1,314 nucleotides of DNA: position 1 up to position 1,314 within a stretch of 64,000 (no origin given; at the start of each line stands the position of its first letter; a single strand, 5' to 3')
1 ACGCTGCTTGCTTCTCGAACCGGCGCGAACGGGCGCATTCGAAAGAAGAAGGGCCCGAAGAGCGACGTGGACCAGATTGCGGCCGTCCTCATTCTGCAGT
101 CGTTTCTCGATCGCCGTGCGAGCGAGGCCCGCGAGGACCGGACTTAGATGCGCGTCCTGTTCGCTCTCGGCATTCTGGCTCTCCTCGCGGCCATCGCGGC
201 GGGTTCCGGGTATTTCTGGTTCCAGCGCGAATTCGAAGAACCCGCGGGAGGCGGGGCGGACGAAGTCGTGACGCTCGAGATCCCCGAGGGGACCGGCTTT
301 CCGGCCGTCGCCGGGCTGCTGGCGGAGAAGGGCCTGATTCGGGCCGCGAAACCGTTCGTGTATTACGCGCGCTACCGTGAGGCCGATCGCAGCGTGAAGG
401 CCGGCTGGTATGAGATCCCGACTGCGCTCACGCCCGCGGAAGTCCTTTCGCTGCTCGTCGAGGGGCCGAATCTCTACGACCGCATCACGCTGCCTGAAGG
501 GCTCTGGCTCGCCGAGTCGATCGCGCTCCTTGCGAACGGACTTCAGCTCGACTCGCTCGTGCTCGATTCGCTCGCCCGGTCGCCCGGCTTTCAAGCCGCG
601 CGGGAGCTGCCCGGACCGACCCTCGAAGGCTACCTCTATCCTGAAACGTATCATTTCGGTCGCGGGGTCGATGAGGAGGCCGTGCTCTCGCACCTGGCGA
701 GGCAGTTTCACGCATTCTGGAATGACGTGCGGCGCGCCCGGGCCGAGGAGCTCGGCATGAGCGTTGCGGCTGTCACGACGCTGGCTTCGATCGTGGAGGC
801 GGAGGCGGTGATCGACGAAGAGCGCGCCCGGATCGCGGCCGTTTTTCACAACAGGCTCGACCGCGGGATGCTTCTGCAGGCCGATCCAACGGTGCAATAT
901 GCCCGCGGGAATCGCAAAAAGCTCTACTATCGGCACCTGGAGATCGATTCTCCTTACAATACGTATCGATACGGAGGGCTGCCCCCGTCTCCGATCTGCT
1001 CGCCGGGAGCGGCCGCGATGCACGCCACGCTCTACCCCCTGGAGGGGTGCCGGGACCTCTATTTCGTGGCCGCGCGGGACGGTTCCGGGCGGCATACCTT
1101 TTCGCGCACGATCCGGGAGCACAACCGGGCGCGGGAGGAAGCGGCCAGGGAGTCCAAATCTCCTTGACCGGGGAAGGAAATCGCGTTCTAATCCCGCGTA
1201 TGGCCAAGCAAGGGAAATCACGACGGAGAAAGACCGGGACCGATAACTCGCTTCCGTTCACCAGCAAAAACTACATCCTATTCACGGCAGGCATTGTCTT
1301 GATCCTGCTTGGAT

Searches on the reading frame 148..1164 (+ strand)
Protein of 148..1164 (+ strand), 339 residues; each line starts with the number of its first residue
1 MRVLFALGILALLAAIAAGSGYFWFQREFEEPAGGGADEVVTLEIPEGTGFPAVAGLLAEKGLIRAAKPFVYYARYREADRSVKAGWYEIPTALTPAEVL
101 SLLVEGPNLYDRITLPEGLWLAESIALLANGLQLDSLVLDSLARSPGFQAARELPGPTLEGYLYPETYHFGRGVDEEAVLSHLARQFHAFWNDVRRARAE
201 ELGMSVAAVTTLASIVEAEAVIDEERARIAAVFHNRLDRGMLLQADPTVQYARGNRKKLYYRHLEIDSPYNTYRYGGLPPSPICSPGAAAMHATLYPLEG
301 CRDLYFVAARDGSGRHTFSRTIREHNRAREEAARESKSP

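Call 59: search_protein_families(library=pfam, proteins=[window:148-1164:+], max_evalue=0.0001)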
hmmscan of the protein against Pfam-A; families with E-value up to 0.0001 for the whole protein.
window:148-1164:+ (339 aa): 1 family
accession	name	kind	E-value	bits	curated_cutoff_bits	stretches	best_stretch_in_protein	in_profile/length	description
PF02618.21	YceG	-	2.7e-80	270.2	32.4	1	43-330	1-274/275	YceG-like family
